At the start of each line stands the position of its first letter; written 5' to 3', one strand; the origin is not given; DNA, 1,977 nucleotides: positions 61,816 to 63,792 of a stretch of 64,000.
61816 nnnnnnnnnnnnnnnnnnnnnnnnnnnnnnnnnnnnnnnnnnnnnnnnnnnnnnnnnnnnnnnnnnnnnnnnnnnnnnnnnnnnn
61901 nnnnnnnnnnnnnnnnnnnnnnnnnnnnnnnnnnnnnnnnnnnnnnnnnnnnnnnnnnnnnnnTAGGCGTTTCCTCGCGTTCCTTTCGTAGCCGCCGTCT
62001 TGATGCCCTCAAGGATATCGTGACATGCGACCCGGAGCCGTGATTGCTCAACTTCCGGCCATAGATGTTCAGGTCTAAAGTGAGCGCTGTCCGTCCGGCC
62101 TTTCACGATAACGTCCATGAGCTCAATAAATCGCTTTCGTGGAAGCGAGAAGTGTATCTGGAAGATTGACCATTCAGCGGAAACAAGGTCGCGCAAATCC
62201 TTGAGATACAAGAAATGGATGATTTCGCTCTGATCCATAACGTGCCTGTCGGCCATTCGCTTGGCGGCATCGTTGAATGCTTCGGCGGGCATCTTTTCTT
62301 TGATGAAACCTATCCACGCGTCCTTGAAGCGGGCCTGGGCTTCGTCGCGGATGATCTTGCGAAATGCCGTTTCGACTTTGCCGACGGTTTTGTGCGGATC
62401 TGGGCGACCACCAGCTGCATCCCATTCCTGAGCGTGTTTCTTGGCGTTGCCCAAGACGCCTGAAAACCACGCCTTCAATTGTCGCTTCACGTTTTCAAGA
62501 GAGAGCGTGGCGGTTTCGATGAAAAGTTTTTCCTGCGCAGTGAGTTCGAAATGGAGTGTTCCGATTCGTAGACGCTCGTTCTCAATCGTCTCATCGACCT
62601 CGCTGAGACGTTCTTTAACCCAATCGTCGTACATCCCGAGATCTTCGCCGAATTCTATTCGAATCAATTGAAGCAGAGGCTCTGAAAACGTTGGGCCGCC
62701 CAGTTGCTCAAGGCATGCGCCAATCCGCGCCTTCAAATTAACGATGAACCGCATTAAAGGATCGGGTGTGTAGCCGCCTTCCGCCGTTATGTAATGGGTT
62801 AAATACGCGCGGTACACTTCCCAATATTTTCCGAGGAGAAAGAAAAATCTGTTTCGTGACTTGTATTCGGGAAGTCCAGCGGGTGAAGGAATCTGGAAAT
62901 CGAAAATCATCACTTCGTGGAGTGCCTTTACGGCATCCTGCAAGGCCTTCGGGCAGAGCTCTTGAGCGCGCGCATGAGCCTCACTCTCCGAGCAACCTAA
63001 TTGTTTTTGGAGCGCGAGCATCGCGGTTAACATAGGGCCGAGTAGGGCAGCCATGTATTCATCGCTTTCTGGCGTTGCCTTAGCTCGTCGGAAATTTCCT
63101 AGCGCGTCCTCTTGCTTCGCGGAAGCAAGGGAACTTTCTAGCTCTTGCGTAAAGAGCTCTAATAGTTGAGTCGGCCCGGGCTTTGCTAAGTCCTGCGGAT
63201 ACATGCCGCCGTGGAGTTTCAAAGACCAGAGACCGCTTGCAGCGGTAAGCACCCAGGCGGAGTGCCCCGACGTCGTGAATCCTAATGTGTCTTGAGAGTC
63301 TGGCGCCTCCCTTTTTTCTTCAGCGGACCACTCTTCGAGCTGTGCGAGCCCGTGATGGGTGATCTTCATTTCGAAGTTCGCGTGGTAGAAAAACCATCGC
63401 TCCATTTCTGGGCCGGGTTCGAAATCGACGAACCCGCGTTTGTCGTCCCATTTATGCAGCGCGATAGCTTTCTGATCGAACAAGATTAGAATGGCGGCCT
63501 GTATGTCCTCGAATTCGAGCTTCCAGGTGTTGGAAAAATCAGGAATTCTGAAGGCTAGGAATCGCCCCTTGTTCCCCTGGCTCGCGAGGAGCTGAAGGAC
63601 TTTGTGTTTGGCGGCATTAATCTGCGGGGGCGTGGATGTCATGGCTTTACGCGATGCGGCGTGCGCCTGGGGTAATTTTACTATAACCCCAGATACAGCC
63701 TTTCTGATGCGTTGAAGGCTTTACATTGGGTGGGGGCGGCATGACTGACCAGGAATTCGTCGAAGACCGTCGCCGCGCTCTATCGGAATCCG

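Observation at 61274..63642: Candidate two-gene defence module: 559-aa protein with Swt1-like HEPN C-terminus plus T5orf172/GIY-YIG-like protein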

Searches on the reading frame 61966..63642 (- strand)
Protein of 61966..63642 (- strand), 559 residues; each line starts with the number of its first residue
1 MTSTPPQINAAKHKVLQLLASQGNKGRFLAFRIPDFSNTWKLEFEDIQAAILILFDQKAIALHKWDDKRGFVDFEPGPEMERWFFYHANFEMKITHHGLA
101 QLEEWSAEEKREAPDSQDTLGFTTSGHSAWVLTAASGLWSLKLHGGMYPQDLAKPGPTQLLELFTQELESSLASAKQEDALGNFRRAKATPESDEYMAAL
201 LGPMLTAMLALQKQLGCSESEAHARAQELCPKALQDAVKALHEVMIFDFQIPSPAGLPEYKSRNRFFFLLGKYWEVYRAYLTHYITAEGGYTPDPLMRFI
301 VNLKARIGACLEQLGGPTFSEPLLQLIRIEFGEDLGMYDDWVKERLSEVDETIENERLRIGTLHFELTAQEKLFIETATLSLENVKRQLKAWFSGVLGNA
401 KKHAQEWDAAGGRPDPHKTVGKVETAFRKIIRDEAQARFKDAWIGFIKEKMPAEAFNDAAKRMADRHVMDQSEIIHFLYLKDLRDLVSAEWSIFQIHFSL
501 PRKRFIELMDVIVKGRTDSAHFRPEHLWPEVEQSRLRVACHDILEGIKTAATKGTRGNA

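Call 4: search_protein_families(library=pfam, proteins=[window:61966-63642:-], max_evalue=1)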
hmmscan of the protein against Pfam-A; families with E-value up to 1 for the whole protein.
window:61966-63642:- (559 aa): 2 families
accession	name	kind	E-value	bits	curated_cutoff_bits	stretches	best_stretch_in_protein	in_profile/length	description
PF19086.5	Terpene_syn_C_2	-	0.22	11.7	23.7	0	204-235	167-198/199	Terpene synthase family 2, C-terminal metal binding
PF14502.12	HTH_41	-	0.26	11.2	25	1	32-63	8-39/48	Helix-turn-helix domain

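Call 5: search_protein_families(library=padloc, proteins=[window:61966-63642:-], max_evalue=1)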
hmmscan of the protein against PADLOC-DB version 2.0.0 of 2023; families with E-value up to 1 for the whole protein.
window:61966-63642:- (559 aa): 1 family
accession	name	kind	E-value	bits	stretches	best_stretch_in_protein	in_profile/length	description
PDLC04592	PDC-M34B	-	0.00014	19.6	1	422-499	67-146/192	-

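Call 6: search_protein_families(library=ncbifam, proteins=[window:61966-63642:-], max_evalue=1)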
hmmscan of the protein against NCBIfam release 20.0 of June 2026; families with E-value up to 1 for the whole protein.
window:61966-63642:- (559 aa): 1 family
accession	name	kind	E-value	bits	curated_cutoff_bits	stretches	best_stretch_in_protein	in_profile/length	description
NF053863.1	DS11_antiphage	equivalog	0.15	11.1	260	1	478-532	241-295/305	CBS domain-containing anti-phage protein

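Call 7: search_protein_families(library=phrogs, proteins=[window:61966-63642:-], max_evalue=1)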
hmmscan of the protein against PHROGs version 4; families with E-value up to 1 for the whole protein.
window:61966-63642:- (559 aa): 0 families

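Call 8: find_homologous_proteins(query=window:61966-63642:-)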
Query window:61966-63642:- (559 aa): 6 proteins with E <= 0.001 among 8000 candidates.
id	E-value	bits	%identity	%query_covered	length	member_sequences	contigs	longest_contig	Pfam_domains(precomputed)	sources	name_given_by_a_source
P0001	0.0e+0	1273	99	100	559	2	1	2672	-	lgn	-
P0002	3.2e-289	978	76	98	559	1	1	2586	-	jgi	jgi:hypothetical protein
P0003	7.4e-288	974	76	98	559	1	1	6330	-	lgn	-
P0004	6.8e-232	789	61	99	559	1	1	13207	-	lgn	-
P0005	4.5e-198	677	66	78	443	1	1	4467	-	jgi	jgi:hypothetical protein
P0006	1.2e-176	607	50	98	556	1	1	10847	-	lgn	-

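Call 11: find_encoding_contigs(protein=P0004, flank=8000, max_places=4)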
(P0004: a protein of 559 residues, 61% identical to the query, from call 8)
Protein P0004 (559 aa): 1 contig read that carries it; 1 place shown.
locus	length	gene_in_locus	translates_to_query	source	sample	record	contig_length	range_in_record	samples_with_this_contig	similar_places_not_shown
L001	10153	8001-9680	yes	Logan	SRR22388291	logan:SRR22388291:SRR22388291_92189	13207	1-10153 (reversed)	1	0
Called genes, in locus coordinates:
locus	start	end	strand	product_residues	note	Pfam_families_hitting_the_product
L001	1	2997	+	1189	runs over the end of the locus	PF00270:DEAD, PF00271:Helicase_C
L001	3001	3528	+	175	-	-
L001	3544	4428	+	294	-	-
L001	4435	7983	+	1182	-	PF00270:DEAD, PF04851:ResIII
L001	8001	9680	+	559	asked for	-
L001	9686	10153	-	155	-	?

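Call 12: find_encoding_contigs(protein=P0006, flank=8000, max_places=4)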
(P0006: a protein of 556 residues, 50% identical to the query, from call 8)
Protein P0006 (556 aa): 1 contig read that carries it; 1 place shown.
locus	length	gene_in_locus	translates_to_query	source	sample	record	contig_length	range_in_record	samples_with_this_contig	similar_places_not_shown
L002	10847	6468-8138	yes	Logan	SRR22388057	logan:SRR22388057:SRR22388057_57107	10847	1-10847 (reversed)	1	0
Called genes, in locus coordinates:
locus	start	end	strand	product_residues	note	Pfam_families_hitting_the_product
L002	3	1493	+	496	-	?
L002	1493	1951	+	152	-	-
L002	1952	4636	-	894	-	PF04851:ResIII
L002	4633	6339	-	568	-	PF01555:N6_N4_Mtase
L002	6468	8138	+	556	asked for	-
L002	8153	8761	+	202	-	-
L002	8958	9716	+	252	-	-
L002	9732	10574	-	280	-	PF13676:TIR_2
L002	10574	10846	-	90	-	?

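Call 13: find_encoding_contigs(protein=P0003, flank=8000, max_places=4)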
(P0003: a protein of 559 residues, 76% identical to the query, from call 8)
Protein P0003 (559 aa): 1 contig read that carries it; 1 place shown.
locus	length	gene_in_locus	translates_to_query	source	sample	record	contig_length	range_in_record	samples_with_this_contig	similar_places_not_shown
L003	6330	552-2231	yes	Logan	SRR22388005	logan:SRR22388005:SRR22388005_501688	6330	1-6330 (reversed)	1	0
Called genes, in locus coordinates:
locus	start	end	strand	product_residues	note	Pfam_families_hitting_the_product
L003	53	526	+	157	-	-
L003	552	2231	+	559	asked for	-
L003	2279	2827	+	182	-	-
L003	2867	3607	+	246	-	PF13643:DUF4145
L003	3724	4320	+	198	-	PF00581:Rhodanese (weak)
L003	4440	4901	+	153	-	-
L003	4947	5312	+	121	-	PF00903:Glyoxalase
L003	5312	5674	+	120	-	PF13924:Lipocalin_5 (weak)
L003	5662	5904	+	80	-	-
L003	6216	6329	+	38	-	?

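Call 14: find_encoding_contigs(protein=P0005, flank=8000, max_places=4)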
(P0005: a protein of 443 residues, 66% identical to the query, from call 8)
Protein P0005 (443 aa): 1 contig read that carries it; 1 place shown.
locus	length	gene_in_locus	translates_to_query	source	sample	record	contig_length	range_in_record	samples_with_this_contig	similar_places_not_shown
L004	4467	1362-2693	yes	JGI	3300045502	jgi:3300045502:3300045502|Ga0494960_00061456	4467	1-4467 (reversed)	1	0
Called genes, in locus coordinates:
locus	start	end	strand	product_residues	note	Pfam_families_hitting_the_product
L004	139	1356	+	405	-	-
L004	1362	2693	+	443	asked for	-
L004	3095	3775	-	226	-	-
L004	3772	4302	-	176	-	-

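Call 15: find_encoding_contigs(protein=P0002, flank=8000, max_places=4)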
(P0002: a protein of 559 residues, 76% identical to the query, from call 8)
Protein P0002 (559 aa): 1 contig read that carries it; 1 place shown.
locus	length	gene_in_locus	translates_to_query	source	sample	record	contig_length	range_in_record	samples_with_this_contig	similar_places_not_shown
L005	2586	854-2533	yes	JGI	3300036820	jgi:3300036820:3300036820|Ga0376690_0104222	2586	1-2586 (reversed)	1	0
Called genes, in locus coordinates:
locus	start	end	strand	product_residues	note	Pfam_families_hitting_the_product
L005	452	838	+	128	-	-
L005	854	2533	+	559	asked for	-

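Call 18: search_protein_representatives(alignment_id=A1)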
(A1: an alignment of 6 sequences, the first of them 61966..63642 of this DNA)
Query: 6 sequences, 557 profile positions. Proteins with E-value up to 0.001 (for the whole library): 245; up to 1e-10: 135; up to 1e-30: 24. The best 150 are listed.
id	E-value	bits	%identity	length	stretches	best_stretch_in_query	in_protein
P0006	2.4e-295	996.8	-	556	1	1-550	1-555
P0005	2.9e-261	884.2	-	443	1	118-553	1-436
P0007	1.8e-77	277.5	-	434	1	143-551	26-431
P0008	7.3e-76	272.2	-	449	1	217-545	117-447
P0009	9.7e-76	271.8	-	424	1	126-545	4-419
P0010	2.6e-70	253.9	-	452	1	132-555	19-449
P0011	2.6e-68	247.3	-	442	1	158-549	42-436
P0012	2.8e-66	240.6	-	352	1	228-545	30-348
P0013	3.7e-65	236.9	-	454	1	231-545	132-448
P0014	3.1e-63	230.5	-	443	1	159-547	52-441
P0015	2.7e-59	217.5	-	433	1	204-547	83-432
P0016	2.7e-58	214.2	-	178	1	195-299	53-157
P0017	3.5e-56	207.2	-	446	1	234-545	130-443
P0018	4.7e-56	206.8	-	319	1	241-551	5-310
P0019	7.2e-55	202.9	-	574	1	233-548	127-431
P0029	1.4e-30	122.8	-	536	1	129-402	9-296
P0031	5.0e-29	117.6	-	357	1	410-546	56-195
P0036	1.9e-27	112.4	-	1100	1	129-409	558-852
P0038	3.6e-27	111.5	-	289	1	416-551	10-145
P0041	2.3e-26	108.8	-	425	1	413-547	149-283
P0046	2.6e-25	105.4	-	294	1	415-548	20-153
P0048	3.1e-25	105.1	-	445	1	420-545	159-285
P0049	3.6e-25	104.9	-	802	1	145-404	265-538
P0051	5.5e-25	104.3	-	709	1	129-407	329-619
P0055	1.6e-24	102.7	-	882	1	133-401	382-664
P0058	9.9e-24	100.1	-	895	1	155-398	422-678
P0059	1.0e-23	100.0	-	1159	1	218-410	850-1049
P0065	1.7e-22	96.0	-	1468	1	157-405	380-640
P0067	3.7e-22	94.9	-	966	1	228-415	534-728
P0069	1.5e-21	92.9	-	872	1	177-405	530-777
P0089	2.2e-18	82.4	-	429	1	1-111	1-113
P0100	1.9e-16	76.1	-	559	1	393-548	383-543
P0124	1.0e-13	67.0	-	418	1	6-122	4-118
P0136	2.0e-11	59.5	-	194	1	6-110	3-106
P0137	3.1e-11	58.9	-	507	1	384-545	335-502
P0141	2.5e-10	55.9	-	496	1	414-547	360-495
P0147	6.2e-09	51.3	-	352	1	415-549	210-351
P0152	2.3e-08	49.4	-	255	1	416-553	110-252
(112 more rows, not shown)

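Call 21: search_protein_families(library=pfam, alignment_id=A2, max_evalue=0.001)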
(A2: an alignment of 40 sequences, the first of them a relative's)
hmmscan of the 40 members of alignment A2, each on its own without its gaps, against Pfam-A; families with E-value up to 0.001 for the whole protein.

A. member 1, P0007 (434 aa): 1 family
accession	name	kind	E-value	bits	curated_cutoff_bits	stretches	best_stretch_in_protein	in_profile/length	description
PF18731.6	HEPN_Swt1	-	0.00094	19.9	27.5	1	300-426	5-115/115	Swt1-like HEPN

B. families by the number of members that match (of 40 scanned): 19 families
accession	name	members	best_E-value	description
PF18731.6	HEPN_Swt1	9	2.3e-14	Swt1-like HEPN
PF00158.32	Sigma54_activat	1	3.5e-44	Sigma-54 interaction domain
PF10137.14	CAP12-PCTIR_TIR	1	2.5e-25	CAP12/Pycsar effector protein, TIR domain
PF00078.32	RVT_1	1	9.5e-21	Reverse transcriptase (RNA-dependent DNA polymerase)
PF14516.12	AAA_35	1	6e-11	AAA-like domain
PF25601.1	AAA_lid_14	1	4.3e-09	AAA+ ATPase lid domain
PF13191.12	AAA_16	1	1.6e-08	AAA ATPase domain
PF07728.20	AAA_5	1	1.5e-07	AAA domain (dynein-related subfamily)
PF20702.3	nSTAND2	1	1.1e-06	Novel STAND NTPase 2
PF14532.12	Sigma54_activ_2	1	2.5e-06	Sigma-54 interaction domain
PF00004.35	AAA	1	2.8e-06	ATPase family associated with various cellular activities (AAA)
PF12895.13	ANAPC3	1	9.2e-06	Anaphase-promoting complex, cyclosome, subunit 3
PF07719.23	TPR_2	1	2.6e-05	Tetratricopeptide repeat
PF14559.12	TPR_19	1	6.4e-05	Tetratricopeptide repeat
PF08279.18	HTH_11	1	9e-05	HTH domain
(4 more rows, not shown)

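Call 24: find_homologous_proteins(query=A3)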
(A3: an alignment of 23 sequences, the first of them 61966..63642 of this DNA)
Query A3 (23 sequences) (559 aa, profile of the alignment): 8 proteins with E <= 0.001 among 8000 candidates.
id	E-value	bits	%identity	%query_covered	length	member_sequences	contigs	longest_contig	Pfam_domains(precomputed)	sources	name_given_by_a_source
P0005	8.0e-172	590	66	78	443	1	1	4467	-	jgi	jgi:hypothetical protein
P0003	4.2e-169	581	76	98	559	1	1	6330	-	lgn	-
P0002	9.2e-169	580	76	98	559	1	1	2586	-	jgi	jgi:hypothetical protein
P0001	6.8e-167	574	99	100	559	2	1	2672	-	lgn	-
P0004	2.3e-166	572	61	99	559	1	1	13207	-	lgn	-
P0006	2.4e-152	526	50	98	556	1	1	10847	-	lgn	-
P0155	3.1e-98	348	87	45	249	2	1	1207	-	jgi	jgi:hypothetical protein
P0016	1.7e-32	131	83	19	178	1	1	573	PF12911.13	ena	-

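Call 25: find_related_loci(query=A3, collection=genome_contigs, flank=8000)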
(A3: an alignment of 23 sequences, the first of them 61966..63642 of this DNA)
Query A3 (559 aa) in genome_contigs; peptide patterns used: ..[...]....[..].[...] (x = any residue, [..] = any of these).
20 stretches matched a pattern; 3 encode a relative of the query (tblastn E <= 1e-3); 3 distinct loci.
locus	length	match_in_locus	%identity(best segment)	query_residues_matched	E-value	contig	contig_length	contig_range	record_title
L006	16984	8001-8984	30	218-549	9e-56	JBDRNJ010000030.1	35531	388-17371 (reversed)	MAG: bacterium isolate MEGAHIT-group-1.882 k141_5462249, whole genome shotgun sequence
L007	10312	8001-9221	30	147-554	4e-49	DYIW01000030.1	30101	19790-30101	MAG TPA_asm: Phycisphaera mikurensis isolate FI88_71_9 Afr_mines_FI88_590_length_30101_cov_3_974572, whole genome shotgu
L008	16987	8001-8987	32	221-548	4e-50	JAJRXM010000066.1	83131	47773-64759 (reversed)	MAG: Candidatus Zixiibacteriota bacterium isolate Dive96_bin3.155 k141_2080071, whole genome shotgun sequence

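Call 30: search_solved_structures(query=A3, max_evalue=10, show_alignments=2)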
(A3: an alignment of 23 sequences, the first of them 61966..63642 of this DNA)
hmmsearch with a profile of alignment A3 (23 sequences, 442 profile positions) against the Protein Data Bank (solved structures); distinct sequences matched with E-value up to 10: 3.
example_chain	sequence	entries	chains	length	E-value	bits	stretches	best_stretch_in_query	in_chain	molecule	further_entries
9e2g_2E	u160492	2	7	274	0.13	14.4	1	229-320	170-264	Enkurin domain-containing protein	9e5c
6xxv_C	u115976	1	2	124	0.83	11.8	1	218-334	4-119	S2_1.2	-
8ek4_A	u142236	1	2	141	0.87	11.7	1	264-321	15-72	Ice-binding protein TIP-99a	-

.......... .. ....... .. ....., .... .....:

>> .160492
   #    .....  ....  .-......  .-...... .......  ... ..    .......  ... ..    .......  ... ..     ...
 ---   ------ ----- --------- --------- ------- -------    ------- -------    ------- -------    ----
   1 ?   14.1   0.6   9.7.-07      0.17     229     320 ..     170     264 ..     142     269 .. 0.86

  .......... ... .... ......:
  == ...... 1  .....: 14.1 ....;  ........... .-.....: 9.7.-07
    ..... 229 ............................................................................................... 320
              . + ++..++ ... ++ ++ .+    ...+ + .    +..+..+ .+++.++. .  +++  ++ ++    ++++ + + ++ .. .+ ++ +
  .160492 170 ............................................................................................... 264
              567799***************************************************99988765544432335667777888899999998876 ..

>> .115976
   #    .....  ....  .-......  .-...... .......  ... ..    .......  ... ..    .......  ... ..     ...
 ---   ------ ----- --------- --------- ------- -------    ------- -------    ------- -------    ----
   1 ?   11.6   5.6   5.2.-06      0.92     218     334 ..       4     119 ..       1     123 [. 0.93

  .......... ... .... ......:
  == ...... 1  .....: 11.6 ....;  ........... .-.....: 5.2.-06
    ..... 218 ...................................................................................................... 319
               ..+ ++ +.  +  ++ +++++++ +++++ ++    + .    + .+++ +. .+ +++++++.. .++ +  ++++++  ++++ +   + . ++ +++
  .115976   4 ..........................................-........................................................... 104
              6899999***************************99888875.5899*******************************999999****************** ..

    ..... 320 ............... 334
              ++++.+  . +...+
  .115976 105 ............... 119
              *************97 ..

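Call 33: predict_structure(alignment_id=A3)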
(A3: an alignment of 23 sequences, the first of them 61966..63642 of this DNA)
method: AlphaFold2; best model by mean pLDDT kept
length: 559 residues; sequences in the alignment: 23
mean_pLDDT: 84.8   pTM: 0.53
mean pLDDT of the five models: 84.8, 84.4, 83.0, 82.1, 80.1
residues with pLDDT >= 90: 266; 70-90: 228; 50-70: 45; < 50: 20
segments of 3 or more residues with pLDDT < 50: 1-4, 110-116, 551-559
pLDDT, mean of each block of 10 residues (from residue 1): 60 91 86 87 90 92 86 77 74 92 74 50 91 95 89 92 96 93 92 88 92 87 90 94 92 88 91 94 82 87 94 81 85 65 87 87 83 94 90 81 66 73 91 91 90 91 92 90 93 91 92 74 67 84 82 36
secondary structure, 60 per line:
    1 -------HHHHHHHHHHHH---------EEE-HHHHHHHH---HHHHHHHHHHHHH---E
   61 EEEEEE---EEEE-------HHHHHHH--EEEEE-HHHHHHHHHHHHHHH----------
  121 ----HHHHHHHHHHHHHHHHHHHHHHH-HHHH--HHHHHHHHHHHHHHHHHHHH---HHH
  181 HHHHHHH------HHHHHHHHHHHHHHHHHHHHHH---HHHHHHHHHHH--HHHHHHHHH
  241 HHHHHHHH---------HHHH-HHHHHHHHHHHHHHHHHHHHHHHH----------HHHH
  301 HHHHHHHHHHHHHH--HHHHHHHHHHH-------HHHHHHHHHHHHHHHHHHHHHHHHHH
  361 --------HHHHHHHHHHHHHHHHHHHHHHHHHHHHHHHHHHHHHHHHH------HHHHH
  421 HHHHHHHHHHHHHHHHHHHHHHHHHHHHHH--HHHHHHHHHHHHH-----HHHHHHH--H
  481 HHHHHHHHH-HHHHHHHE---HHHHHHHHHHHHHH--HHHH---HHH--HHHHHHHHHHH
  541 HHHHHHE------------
elements in order: H8-19 E29-31 H33-40 H44-56 E60-66 E70-73 H81-87 E90-94 H96-110 H125-147 H149-152 H155-174 H178-187 H194-215 H219-229 H232-248 H258-261 H263-286 H297-314 H317-327 H335-360 H369-409 H416-450 H453-465 H471-477 H480-489 H491-497 H502-515 H518-521 H530-546

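Call 38: fold_search(model_id=the predicted structure, library=pdb)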
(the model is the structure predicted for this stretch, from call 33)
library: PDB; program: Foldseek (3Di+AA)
matches with E <= 10: 470; with E <= 0.001: 0
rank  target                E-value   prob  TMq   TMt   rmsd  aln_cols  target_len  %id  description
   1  5x11_D                8.5e-02  0.97  0.15  0.39  17.1       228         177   15  Crystal structure of Bacillus subtilis PadR in complex with operator DNA (released 2017-11-22)
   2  5x11_G                1.2e-01  0.96  0.15  0.41  17.4       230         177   16  Crystal structure of Bacillus subtilis PadR in complex with operator DNA (released 2017-11-22)
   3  5z7b_B                1.4e-01  0.87  0.15  0.34  20.0       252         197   13  Crystal structure of the VanR transcription factor in complex with vanillate (released 2018-08-29)
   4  5yi1                  1.9e-01  1.00  0.12  0.45   5.8       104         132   13  Structure of Lactococcus lactis ZitR, C30AH42A mutant in apo form (released 2017-12-06)
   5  5yi0_A                2.0e-01  1.00  0.12  0.40   5.7       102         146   14  Structure of Lactococcus lactis ZitR, C30AH42A mutant (released 2017-12-06)
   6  6k8e_A                2.3e-01  1.00  0.13  0.54   4.3       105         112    7  Global regulatory element SarX (released 2020-06-17)
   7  5yhy                  2.6e-01  1.00  0.12  0.40   5.7       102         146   14  Structure of Lactococcus lactis ZitR, C30S mutant (released 2017-12-06)
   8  3g3z_A                2.7e-01  1.00  0.12  0.40   4.7       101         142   15  The structure of NMB1585, a MarR family regulator from Neisseria meningitidis (released 2009-04-14)
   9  8tf5                  2.8e-01  0.14  0.10  0.13  24.7       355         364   13  Crystal structure of orphan G protein-coupled receptor 6, pseudoapo form (released 2024-12-04)
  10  9gm7_D                2.9e-01  0.28  0.12  0.20  25.2       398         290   12  MukBEF in a nucleotide-bound state with open neck gate (monomer) (released 2025-03-26)
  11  9gm7_C                2.9e-01  0.21  0.11  0.14  25.2       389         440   12  MukBEF in a nucleotide-bound state with open neck gate (monomer) (released 2025-03-26)
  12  5yhz                  3.1e-01  1.00  0.12  0.40   5.7       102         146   14  Structure of Lactococcus lactis ZitR, E41A mutant (released 2017-12-06)
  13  6k8e_D                3.2e-01  1.00  0.13  0.53   4.3       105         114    7  Global regulatory element SarX (released 2020-06-17)
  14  3r0a_A                3.4e-01  0.98  0.12  0.46   8.3       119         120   12  Possible transcriptional regulator from Methanosarcina mazei Go1 (gi 21227196) (released 2011-03-23)
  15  6lg2_B                3.4e-01  0.69  0.14  0.35  20.1       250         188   13  VanR bound to Vanillate (released 2020-02-12)
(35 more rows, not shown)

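Call 39: search_protein_families(library=padloc, alignment_id=A2, max_evalue=0.001)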
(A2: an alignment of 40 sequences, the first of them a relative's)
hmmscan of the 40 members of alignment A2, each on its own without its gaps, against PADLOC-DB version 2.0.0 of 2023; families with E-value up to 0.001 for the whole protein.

A. member 1, P0007 (434 aa): 1 family
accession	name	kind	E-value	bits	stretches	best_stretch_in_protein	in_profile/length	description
PDLC04592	PDC-M34B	-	8.5e-07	26.8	1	262-425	29-190/192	-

B. families by the number of members that match (of 40 scanned): 72 families (the first 25 are shown)
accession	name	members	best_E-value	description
PDLC04592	PDC-M34B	13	1.5e-34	-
PDLC04591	PDC-M34B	3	1.2e-19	-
PDLC02959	RT-Protease_XI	1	1.4e-117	single gene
PDLC02960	RT-Protease_XI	1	1.9e-116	single gene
PDLC02961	RT-TIR_XII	1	7.8e-115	single gene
PDLC02962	RT-TIR_XII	1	2.7e-114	single gene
PDLC02968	RT-Toprim_I-C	1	8.2e-102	single gene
PDLC02965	RT-Toprim_I-C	1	2.7e-101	single gene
PDLC02966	RT-Toprim_I-C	1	7e-89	single gene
PDLC02963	RT-Toprim_I-C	1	2.6e-88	single gene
PDLC02967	RT-Toprim_I-C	1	2.2e-74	single gene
PDLC02964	RT-Toprim_I-C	1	1.7e-73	single gene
PDLC02956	RT_XIII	1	8.1e-72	-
PDLC02946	RT_III-A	1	9.5e-68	-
PDLC02943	RT_III-A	1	2.9e-63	-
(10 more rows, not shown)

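Call 54: search_protein_families(library=pfam, proteins=[L002:8153-8758:+, L003:53-523:+, L003:2279-2824:+, L005:452-835:+], max_evalue=0.1)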
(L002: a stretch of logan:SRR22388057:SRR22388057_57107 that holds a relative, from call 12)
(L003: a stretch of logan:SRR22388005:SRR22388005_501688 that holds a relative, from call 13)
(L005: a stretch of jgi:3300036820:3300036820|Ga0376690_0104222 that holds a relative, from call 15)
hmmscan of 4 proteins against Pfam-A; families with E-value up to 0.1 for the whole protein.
L002:8153-8758:+ (202 aa): 0 families

L003:53-523:+ (157 aa): 1 family
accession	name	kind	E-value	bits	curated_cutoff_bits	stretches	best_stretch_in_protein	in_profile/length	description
PF19727.4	DUF6219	-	0.073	13.4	27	0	14-33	9-28/69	Family of unknown function (DUF6219)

L003:2279-2824:+ (182 aa): 0 families

L005:452-835:+ (128 aa): 0 families
